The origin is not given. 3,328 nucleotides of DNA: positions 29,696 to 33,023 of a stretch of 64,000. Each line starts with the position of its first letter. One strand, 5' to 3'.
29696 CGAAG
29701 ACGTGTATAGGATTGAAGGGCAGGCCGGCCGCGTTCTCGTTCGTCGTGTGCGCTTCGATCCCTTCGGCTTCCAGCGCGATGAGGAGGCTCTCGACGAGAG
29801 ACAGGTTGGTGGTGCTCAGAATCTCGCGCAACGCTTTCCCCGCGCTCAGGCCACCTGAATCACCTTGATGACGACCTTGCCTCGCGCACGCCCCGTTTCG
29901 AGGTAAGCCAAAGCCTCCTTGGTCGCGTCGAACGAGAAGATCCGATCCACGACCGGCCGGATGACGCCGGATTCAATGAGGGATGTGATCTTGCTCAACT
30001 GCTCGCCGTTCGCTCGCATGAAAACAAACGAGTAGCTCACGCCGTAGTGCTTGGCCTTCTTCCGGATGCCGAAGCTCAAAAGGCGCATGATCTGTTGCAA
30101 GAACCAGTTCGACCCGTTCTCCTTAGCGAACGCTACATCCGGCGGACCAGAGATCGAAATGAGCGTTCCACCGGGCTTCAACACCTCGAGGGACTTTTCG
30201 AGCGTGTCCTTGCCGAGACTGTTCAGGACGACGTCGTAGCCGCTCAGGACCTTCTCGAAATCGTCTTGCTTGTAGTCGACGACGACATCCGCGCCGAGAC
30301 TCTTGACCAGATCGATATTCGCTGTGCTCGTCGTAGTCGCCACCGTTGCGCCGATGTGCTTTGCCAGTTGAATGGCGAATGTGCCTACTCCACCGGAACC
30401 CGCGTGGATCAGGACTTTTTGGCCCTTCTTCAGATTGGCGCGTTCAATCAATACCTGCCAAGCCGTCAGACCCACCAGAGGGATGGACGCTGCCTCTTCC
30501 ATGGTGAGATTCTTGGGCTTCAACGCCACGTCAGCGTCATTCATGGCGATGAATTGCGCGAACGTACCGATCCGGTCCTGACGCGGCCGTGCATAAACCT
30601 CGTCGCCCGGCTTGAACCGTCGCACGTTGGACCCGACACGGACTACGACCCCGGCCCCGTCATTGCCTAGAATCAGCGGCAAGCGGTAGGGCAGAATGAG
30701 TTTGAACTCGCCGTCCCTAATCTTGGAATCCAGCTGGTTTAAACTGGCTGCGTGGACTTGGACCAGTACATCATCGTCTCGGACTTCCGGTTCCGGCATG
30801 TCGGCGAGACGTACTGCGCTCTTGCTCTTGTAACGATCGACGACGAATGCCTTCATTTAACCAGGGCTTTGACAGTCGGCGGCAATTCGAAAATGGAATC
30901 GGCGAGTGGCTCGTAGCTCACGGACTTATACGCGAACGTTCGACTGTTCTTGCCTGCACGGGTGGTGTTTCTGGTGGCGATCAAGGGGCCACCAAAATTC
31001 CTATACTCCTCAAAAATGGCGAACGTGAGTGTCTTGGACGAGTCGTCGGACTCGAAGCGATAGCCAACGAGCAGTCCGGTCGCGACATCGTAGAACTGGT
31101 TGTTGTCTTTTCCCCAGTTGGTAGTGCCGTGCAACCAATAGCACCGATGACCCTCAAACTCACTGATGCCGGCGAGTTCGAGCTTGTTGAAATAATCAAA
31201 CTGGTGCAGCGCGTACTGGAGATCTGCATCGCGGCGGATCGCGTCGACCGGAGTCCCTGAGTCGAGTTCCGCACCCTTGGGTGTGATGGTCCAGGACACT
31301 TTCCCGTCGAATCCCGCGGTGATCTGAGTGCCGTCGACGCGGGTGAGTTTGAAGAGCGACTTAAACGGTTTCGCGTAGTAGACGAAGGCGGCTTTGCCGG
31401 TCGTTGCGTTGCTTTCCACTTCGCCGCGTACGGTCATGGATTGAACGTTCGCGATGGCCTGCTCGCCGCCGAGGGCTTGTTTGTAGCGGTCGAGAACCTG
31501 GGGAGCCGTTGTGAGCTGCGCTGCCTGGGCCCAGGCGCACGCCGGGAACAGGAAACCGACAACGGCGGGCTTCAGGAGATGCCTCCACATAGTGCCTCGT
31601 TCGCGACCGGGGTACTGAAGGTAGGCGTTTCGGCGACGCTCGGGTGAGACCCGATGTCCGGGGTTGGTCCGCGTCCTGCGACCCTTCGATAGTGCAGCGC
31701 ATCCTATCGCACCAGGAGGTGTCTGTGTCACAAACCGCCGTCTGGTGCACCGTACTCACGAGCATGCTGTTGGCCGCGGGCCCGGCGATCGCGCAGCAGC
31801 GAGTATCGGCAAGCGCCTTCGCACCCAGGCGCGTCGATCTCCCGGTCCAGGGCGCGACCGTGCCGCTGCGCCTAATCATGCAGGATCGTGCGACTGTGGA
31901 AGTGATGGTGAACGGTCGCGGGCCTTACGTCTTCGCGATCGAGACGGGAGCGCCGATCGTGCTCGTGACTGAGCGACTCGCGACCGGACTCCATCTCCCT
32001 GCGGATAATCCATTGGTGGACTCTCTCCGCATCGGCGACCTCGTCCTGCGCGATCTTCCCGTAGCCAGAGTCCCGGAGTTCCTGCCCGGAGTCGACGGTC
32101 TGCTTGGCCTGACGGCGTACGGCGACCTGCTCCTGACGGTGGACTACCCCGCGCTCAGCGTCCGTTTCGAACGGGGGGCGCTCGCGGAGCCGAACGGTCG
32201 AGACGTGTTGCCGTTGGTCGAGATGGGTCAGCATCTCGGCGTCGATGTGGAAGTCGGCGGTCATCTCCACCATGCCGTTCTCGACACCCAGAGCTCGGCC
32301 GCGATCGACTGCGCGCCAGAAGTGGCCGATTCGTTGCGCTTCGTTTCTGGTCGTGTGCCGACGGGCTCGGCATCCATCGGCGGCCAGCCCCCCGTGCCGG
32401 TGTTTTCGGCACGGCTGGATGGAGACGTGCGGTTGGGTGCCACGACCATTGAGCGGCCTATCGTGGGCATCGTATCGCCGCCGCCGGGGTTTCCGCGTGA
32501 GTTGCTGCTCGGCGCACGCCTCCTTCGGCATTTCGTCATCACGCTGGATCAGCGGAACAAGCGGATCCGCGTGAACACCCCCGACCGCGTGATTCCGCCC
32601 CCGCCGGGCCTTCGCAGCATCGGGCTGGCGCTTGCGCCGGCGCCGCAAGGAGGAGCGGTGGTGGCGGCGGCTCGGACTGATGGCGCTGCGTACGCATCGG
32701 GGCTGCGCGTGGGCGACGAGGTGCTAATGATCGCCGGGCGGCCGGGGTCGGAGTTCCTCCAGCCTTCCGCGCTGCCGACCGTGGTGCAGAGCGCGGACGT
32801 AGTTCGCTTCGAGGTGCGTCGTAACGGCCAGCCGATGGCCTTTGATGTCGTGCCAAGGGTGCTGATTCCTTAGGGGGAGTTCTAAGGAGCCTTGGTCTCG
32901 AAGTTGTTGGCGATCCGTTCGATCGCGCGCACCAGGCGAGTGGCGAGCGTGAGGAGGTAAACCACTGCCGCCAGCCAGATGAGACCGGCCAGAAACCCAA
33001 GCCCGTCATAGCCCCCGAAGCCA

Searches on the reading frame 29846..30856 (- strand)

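Call 34: search_protein_families(library=pfam, proteins=[window:29846-30856:-], max_evalue=0.001)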
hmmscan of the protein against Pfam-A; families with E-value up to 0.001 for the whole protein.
window:29846-30856:- (336 aa): 3 families
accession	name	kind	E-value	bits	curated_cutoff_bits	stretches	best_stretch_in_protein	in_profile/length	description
PF13602.12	ADH_zinc_N_2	-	3.7e-33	115.7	27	1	187-330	1-134/134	Zinc-binding dehydrogenase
PF00107.32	ADH_zinc_N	-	2.4e-19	70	31.8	1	156-238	1-91/129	Zinc-binding dehydrogenase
PF08240.17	ADH_N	-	4.4e-16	59.4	23.5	1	27-110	2-99/104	Alcohol dehydrogenase GroES-like domain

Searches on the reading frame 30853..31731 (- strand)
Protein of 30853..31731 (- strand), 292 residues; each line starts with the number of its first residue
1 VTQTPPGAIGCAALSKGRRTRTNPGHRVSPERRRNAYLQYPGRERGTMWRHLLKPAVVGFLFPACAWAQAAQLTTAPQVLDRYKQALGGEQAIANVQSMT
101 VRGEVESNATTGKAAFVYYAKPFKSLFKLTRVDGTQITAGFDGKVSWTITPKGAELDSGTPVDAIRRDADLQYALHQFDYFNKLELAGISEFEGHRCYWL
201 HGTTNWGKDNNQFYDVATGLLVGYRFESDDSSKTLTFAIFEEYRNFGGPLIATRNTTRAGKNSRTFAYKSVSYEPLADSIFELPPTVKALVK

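Call 34: search_protein_families(library=pfam, proteins=[window:30853-31731:-], max_evalue=0.001)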
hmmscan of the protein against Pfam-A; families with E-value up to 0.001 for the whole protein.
window:30853-31731:- (292 aa): 1 family
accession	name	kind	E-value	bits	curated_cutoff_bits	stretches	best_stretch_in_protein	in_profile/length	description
PF04788.19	DUF620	-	0.00065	19.6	22.5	1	99-202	18-121/243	Protein of unknown function (DUF620)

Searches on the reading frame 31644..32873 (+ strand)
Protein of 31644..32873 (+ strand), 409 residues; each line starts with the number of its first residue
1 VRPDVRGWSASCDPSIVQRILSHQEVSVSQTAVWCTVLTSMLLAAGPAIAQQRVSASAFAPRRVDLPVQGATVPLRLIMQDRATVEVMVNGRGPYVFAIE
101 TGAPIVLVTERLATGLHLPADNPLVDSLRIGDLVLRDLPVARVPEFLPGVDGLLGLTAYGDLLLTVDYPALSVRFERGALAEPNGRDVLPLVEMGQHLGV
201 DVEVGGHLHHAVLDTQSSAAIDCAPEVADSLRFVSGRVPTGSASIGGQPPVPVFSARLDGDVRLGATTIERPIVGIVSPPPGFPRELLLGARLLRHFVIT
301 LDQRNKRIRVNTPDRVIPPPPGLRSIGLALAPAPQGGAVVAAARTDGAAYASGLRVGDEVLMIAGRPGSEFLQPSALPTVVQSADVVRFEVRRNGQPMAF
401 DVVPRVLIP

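Call 34: search_protein_families(library=pfam, proteins=[window:31644-32873:+], max_evalue=0.001)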
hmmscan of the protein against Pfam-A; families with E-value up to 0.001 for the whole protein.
window:31644-32873:+ (409 aa): 2 families
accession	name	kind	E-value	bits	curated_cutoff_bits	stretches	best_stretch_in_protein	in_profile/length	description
PF13650.11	Asp_protease_2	-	2.2e-11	44.7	24.3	0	85-121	1-36/90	Aspartyl protease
PF13975.11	gag-asp_proteas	-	1e-08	36.1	28.2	0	85-121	1-36/92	gag-polyprotein putative aspartyl protease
